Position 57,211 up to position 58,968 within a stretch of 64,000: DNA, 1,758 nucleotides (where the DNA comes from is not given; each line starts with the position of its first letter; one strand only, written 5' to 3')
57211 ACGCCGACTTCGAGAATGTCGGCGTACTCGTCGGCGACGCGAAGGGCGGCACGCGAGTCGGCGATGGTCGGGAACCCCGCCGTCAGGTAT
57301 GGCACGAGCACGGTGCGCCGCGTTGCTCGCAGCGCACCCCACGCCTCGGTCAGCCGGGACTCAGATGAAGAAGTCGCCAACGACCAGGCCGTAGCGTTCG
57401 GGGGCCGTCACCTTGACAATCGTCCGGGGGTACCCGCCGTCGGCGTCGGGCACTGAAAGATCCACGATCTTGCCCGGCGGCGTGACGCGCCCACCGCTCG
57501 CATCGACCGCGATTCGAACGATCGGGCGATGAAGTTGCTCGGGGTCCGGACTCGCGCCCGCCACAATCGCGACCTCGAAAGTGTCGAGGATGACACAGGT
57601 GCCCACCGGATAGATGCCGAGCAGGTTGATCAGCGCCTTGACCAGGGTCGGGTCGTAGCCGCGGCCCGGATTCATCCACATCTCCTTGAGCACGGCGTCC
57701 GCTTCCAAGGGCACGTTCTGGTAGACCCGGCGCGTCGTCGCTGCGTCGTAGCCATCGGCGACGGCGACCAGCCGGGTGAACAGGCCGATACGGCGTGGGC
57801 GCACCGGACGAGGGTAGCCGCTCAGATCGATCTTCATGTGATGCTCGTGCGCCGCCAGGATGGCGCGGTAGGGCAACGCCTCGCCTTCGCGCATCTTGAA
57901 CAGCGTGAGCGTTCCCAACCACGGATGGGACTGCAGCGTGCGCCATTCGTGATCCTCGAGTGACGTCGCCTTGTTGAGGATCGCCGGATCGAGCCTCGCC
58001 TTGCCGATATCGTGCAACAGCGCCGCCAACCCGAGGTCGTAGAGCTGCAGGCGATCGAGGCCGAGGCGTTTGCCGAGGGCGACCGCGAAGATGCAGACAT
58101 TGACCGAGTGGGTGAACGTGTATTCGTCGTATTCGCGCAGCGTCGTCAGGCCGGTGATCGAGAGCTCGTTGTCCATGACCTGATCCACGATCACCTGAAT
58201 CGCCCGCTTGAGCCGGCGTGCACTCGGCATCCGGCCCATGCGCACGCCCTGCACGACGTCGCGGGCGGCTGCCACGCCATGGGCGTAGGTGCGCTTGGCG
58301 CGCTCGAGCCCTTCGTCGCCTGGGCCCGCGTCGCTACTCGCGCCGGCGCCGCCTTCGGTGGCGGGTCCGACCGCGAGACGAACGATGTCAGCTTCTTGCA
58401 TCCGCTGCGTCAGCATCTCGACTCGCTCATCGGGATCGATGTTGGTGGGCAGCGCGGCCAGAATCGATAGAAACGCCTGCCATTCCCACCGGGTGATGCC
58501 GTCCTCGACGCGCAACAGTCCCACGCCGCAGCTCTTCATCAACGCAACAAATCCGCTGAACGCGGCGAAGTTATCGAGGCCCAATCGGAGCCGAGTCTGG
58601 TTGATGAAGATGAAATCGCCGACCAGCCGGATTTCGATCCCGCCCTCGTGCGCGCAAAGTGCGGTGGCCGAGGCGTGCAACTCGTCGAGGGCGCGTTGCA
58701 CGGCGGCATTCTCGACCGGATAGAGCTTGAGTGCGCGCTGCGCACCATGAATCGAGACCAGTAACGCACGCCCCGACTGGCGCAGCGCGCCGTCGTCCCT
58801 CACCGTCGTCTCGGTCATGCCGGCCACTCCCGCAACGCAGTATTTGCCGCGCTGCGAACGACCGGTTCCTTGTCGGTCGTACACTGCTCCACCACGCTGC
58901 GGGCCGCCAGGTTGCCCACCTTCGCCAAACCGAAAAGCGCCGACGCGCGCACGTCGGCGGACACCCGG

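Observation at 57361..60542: HEAT-repeat + HD-GYP signalling gene pair wedged between trpB and trpA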

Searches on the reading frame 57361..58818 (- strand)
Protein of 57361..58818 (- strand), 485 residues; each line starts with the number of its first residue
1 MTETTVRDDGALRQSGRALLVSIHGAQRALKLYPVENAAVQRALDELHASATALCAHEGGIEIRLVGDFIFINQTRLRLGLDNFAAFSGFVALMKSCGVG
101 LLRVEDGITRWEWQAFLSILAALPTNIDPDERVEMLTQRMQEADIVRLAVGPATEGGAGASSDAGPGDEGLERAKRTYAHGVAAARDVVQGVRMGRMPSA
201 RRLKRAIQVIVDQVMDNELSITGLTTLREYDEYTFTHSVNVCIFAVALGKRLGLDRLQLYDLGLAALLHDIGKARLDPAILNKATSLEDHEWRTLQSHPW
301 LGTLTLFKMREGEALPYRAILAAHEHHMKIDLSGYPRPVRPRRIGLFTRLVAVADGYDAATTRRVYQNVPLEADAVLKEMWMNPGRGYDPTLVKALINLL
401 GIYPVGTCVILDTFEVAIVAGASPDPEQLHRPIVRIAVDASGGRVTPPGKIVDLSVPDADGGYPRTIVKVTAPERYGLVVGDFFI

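Call 6: search_protein_families(library=pfam, proteins=[window:57361-58818:-], max_evalue=0.01)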
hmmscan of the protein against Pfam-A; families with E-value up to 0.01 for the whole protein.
window:57361-58818:- (485 aa): 2 families
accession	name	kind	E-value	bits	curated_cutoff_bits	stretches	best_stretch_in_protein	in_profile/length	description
PF13487.12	HD_5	-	2e-16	60.6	27.2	1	235-392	15-170/170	HD domain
PF01966.28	HD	-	1.3e-10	42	22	1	234-359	1-115/116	HD domain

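Call 7: search_protein_families(library=ncbifam, proteins=[window:57361-58818:-], max_evalue=0.01)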
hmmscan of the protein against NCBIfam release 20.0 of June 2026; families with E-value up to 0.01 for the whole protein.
window:57361-58818:- (485 aa): 3 families
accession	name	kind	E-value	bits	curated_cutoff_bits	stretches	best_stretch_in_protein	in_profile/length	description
NF053512.1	nitric_RR_NosR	exception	2e-17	63.3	400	1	224-400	184-354/422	response regulator c-di-GMP phosphodiesterase, NosR family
TIGR00277.1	HDIG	domain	0.0003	20.6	27.6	1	230-275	1-43/84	HDIG domain-containing metalloprotein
TIGR02621.3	cas3_GSU0051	exception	0.0044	15.9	400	1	236-275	673-712/854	type I-G CRISPR-associated helicase/endonuclease Cas3g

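Call 9: find_homologous_proteins(query=window:57361-58818:-)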
Query window:57361-58818:- (485 aa): 5236 proteins with E <= 0.001 among 8000 candidates; the best 120 are listed.
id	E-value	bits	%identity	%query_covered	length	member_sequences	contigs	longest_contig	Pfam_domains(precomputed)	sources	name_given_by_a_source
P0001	0.0e+0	1070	98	100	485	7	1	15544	PF13487.13,PF01966.29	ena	-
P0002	2.1e-289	978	89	100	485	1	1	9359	PF13487.13,PF01966.29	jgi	jgi:HD-GYP domain-containing protein (c-di-GMP phosphodiesterase class II)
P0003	1.0e-288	976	88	100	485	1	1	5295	PF13487.13,PF01966.29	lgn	-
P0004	1.4e-286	969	87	100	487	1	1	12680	PF13487.13,PF01966.29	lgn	-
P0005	8.9e-283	957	88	100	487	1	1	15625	PF13487.13,PF01966.29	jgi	jgi:HD-GYP domain-containing protein (c-di-GMP phosphodiesterase class II)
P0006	1.1e-282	956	87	100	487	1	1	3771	PF13487.13,PF01966.29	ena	-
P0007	3.9e-282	954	86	100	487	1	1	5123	PF13487.13,PF01966.29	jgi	jgi:HD-GYP domain-containing protein (c-di-GMP phosphodiesterase class II)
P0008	1.1e-279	946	87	100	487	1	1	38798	PF13487.13,PF01966.29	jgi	jgi:HD-GYP domain-containing protein (c-di-GMP phosphodiesterase class II)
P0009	3.6e-279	945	87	100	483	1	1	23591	PF13487.13,PF01966.29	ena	-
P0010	8.5e-279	943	85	100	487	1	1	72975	PF13487.13,PF01966.29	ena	-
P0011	5.7e-277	937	85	100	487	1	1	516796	PF13487.13,PF01966.29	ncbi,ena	-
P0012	1.8e-269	913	82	100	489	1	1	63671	PF13487.13,PF01966.29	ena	-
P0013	2.6e-266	902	82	100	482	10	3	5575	PF13487.13,PF01966.29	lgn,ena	-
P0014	3.0e-265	899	82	100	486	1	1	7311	PF13487.13,PF01966.29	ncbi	-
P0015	9.0e-265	897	82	100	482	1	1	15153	PF13487.13,PF01966.29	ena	-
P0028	1.4e-256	870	79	100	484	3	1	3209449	PF13487.13,PF01966.29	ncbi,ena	-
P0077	6.2e-228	776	72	99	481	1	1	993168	PF13487.13,PF01966.29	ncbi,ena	-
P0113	3.3e-189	648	62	99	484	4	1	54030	PF13487.13,PF01966.29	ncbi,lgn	-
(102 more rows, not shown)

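Call 10: find_encoding_contigs(protein=P0028, flank=8000, max_places=2)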
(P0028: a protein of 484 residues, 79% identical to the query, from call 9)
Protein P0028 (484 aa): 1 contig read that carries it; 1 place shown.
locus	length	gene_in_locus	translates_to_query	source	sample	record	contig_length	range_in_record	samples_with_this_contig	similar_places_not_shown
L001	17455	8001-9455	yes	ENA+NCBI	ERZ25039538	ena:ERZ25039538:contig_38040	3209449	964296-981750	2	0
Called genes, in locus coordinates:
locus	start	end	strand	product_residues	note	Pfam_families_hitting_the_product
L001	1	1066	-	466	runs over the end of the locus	PF00089:Trypsin, PF13365:Trypsin_2, PF00595:PDZ, PF13180:PDZ_2, PF17820:PDZ_6, PF13180:PDZ_2 (weak)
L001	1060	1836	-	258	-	PF01416:PseudoU_synth_1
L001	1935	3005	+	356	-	PF02885:Glycos_trans_3N, PF00591:Glycos_transf_3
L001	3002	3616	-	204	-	PF01726:LexA_DNA_bind, PF00717:Peptidase_S24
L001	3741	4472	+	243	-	PF00218:IGPS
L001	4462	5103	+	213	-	PF00697:PRAI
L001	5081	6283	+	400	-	PF00291:PALP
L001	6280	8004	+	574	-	PF02985:HEAT (faint), PF13646:HEAT_2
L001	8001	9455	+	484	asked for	PF13487:HD_5, PF01966:HD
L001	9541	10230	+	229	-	PF00290:Trp_syntA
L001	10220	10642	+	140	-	PF01288:HPPK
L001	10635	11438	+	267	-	PF02548:Pantoate_transf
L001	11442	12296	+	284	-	PF02569:Pantoate_ligase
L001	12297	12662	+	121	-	PF02261:Asp_decarbox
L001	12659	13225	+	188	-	PF01966:HD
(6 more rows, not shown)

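Call 11: find_encoding_contigs(protein=P0077, flank=8000, max_places=2)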
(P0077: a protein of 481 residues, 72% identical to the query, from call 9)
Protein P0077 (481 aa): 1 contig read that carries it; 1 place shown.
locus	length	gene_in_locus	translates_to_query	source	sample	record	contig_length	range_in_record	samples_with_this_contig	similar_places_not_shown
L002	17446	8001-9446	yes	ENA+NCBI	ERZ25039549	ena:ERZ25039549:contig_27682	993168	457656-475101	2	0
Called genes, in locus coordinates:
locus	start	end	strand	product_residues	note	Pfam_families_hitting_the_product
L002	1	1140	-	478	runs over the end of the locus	PF00089:Trypsin, PF13365:Trypsin_2, PF00595:PDZ (weak), PF13180:PDZ_2, PF17820:PDZ_6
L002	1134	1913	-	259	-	PF01416:PseudoU_synth_1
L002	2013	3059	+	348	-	PF02885:Glycos_trans_3N, PF00591:Glycos_transf_3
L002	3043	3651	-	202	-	PF01726:LexA_DNA_bind, PF00717:Peptidase_S24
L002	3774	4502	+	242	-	PF00218:IGPS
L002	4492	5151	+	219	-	PF00697:PRAI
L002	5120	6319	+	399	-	PF00291:PALP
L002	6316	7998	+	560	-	PF13646:HEAT_2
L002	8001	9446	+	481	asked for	PF13487:HD_5, PF01966:HD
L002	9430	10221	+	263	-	PF00290:Trp_syntA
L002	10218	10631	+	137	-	PF01288:HPPK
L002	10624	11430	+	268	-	PF02548:Pantoate_transf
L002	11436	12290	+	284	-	PF02569:Pantoate_ligase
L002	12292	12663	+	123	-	PF02261:Asp_decarbox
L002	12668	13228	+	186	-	PF01966:HD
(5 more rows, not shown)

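Call 12: find_encoding_contigs(protein=P0113, flank=8000, max_places=2)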
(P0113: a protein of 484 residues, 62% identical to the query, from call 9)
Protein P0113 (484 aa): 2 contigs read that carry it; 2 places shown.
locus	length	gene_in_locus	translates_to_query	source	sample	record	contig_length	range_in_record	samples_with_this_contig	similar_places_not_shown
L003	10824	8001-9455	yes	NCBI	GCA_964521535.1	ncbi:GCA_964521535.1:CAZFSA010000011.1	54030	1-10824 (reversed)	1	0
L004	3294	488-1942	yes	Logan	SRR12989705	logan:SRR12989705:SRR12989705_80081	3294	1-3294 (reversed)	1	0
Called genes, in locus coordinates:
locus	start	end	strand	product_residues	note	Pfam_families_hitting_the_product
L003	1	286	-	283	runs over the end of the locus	PF01066:CDP-OH_P_transf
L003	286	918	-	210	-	PF02666:PS_Dcarbxylase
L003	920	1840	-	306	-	PF01259:SAICAR_synt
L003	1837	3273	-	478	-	PF00206:Lyase_1, PF10397:ADSL_C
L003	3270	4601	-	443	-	PF00089:Trypsin, PF13365:Trypsin_2, PF00595:PDZ (weak), PF13180:PDZ_2 (weak), PF17820:PDZ_6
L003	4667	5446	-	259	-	PF01416:PseudoU_synth_1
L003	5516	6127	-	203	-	PF01726:LexA_DNA_bind, PF00717:Peptidase_S24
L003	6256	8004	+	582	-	PF13646:HEAT_2, PF02985:HEAT (faint), PF13646:HEAT_2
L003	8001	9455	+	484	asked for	PF13487:HD_5, PF01966:HD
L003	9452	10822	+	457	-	?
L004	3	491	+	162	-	?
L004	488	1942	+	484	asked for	PF13487:HD_5, PF01966:HD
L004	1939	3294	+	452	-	?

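Call 20: search_solved_structures(query=window:57361-58818:-, max_evalue=0.01, show_alignments=2)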
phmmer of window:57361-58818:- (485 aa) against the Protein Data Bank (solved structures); distinct sequences matched with E-value up to 0.01: 7.
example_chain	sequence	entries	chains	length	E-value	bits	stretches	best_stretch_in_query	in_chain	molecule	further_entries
5z7c_A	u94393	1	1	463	1.2e-23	87.2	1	231-404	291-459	3'3'-cGAMP-specific phosphodiesterase 3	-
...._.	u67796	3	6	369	6.7e-17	65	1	231-396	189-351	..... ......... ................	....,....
4r8z_A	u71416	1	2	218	2.5e-13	53.2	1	262-399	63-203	Cyclic di-GMP phosphodiesterase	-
9rbz_A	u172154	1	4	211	3.1e-10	43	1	224-407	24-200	HD domain/sensory box protein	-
9rc0_A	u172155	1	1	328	9.2e-10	41.4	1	224-407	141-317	HD domain/sensory box protein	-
3tm8_A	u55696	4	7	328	0.00026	23.5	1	204-375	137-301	Uncharacterized protein | Uncharacterized protein Bd1817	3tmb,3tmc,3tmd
2ogi_A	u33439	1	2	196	0.00057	22.3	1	232-327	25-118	Hypothetical protein SAG1661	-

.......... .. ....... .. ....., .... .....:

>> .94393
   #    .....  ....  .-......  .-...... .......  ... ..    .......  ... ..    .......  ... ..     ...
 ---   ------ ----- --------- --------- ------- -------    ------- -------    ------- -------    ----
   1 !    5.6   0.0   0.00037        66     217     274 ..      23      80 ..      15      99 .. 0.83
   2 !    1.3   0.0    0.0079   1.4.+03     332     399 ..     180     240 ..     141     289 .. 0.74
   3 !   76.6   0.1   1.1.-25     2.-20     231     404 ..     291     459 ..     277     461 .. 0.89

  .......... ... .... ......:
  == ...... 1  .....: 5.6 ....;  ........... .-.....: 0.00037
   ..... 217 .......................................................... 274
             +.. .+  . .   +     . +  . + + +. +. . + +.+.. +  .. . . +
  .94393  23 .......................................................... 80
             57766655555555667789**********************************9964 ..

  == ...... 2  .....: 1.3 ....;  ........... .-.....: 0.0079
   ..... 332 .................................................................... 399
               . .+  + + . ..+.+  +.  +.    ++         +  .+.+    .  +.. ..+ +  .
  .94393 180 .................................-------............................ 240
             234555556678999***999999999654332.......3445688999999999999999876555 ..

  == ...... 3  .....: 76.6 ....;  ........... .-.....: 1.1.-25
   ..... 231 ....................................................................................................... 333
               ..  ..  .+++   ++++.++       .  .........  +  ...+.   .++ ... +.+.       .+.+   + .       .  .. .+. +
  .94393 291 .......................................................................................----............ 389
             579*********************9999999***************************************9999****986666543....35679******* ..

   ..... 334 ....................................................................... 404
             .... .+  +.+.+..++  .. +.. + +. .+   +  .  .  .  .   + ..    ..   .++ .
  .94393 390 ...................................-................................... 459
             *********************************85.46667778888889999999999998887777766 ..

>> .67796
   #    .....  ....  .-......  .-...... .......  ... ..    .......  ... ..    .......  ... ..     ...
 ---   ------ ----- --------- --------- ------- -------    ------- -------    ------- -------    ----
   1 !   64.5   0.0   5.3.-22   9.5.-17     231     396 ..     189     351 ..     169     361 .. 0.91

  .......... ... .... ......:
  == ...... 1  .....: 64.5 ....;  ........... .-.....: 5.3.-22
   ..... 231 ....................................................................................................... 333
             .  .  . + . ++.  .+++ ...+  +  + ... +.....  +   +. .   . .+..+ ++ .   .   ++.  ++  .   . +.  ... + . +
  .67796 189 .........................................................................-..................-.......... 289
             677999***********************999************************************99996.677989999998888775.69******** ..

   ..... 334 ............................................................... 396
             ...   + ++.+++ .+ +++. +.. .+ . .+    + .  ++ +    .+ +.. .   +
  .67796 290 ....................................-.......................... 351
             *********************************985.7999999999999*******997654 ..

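Call 43: predict_structure(alignment_id=A3)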
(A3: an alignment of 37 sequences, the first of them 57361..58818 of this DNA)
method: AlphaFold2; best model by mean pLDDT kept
length: 485 residues; sequences in the alignment: 37
mean_pLDDT: 64.9   pTM: 0.46
mean pLDDT of the five models: 64.9, 62.7, 60.4, 58.0, 55.9
residues with pLDDT >= 90: 62; 70-90: 167; 50-70: 106; < 50: 150
segments of 3 or more residues with pLDDT < 50: 1-6, 155-167, 229-231, 283-287, 296-344, 405-439, 442-445, 447-455, 462-485
pLDDT, mean of each block of 10 residues (from residue 1): 45 86 88 86 93 88 83 78 70 86 93 94 86 92 93 50 45 79 78 69 82 80 60 67 85 76 73 58 51 49 32 28 36 40 53 72 56 67 61 73 51 36 42 40 48 55 41 39 29
secondary structure, 60 per line:
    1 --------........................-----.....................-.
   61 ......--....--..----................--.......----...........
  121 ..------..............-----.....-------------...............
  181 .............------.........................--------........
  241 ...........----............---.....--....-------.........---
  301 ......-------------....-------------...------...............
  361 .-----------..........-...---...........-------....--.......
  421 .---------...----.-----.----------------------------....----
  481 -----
elements in order: H9-32 H38-58 E60-66 E69-72 H81-96 E99-105 H110-122 H129-142 E148-152 H166-193 H200-224 H233-251 H256-267 H271-275 H278-281 H289-297 H301-306 H320-323 H346-361 H373-382 H390-400 E408-411 E414-421 E431-433 H473-476

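Call 65: fold_search(model_id=the predicted structure, library=pdb)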
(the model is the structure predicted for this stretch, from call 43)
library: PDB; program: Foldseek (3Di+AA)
matches with E <= 10: 316; with E <= 0.001: 13
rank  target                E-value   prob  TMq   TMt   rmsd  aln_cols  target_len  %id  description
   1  3tm8_A                1.2e-06  1.00  0.36  0.52  15.4       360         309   13  Bd1817, a HDG"Y"P protein from Bdellovibrio bacteriovorus (released 2011-10-19)
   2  3tmc_A                1.6e-06  1.00  0.36  0.53  15.1       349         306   15  Bd1817, a HDG"Y"P protein from Bdellovibrio bacteriovorus (released 2011-10-19)
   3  3tm8_B                2.3e-06  1.00  0.36  0.53  15.4       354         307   14  Bd1817, a HDG"Y"P protein from Bdellovibrio bacteriovorus (released 2011-10-19)
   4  3tmd                  3.7e-06  1.00  0.36  0.53  15.4       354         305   15  Bd1817, a HDG"Y"P protein from Bdellovibrio bacteriovorus (released 2011-10-19)
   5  3tmb_B                1.0e-05  1.00  0.36  0.52  14.9       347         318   15  Bd1817, a HDG"Y"P protein from Bdellovibrio bacteriovorus (released 2011-10-19)
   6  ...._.                1.5e-05  1.00  0.29  0.37  16.2       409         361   16  Crystal structure of a HD-GYP domain (a cyclic-di-GMP phosphodiesterase) containing a tri-nuclear metal centre (released 2014-02-19)
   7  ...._B                3.0e-05  1.00  0.29  0.38  16.3       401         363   17  Crystal structure of a HD-GYP domain (a cyclic-di-GMP phosphodiesterase) containing a tri-nuclear metal centre (released 2014-02-19)
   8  9rbz_C                1.2e-04  1.00  0.27  0.59   7.3       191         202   26  DvhD, HD-GYP domain, c-di-GMP-bound (released 2026-03-04)
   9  9rbz_A                1.5e-04  1.00  0.28  0.59   7.1       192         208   26  DvhD, HD-GYP domain, c-di-GMP-bound (released 2026-03-04)
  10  9rbz_B                1.8e-04  1.00  0.27  0.56   7.3       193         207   26  DvhD, HD-GYP domain, c-di-GMP-bound (released 2026-03-04)
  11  9rbz_D                3.5e-04  1.00  0.28  0.59   7.1       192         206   26  DvhD, HD-GYP domain, c-di-GMP-bound (released 2026-03-04)
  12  4r8z_A                5.7e-04  1.00  0.28  0.56   7.5       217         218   26  Crystal Structure of PA4781 HD-GYP domain from Pseudomonas aeruginosa at 2.2A resolution showing a bi-metallic Ni ion  (released 2015-03-04)
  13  4r8z_B                6.0e-04  1.00  0.29  0.57   7.6       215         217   24  Crystal Structure of PA4781 HD-GYP domain from Pseudomonas aeruginosa at 2.2A resolution showing a bi-metallic Ni ion  (released 2015-03-04)
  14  5z7c                  1.2e-03  1.00  0.22  0.26  19.2       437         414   18  crystal structure of cyclic GMP-AMP specifc phosphodiesterases in V.cholerae (V-cGAP3) (released 2019-01-02)
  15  4s1c_D                2.1e-02  1.00  0.22  0.44   9.9       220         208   15  Crystal Structure of L. monocytogenes phosphodiesterase PgpH HD domain (released 2015-02-11)
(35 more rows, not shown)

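Call 69: search_protein_families(library=padloc, proteins=[window:57361-58818:-], max_evalue=0.01)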
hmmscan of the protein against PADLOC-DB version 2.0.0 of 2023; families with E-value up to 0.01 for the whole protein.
window:57361-58818:- (485 aa): 2 families
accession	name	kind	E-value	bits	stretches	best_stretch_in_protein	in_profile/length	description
PDLC00939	Cas3g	-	0.0018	14.4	1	235-276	693-734/864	"CRISPR-associated helicase Cas3, subtype Dpsyc"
PDLC01769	Cas3g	-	0.003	14.3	1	236-275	661-700/836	-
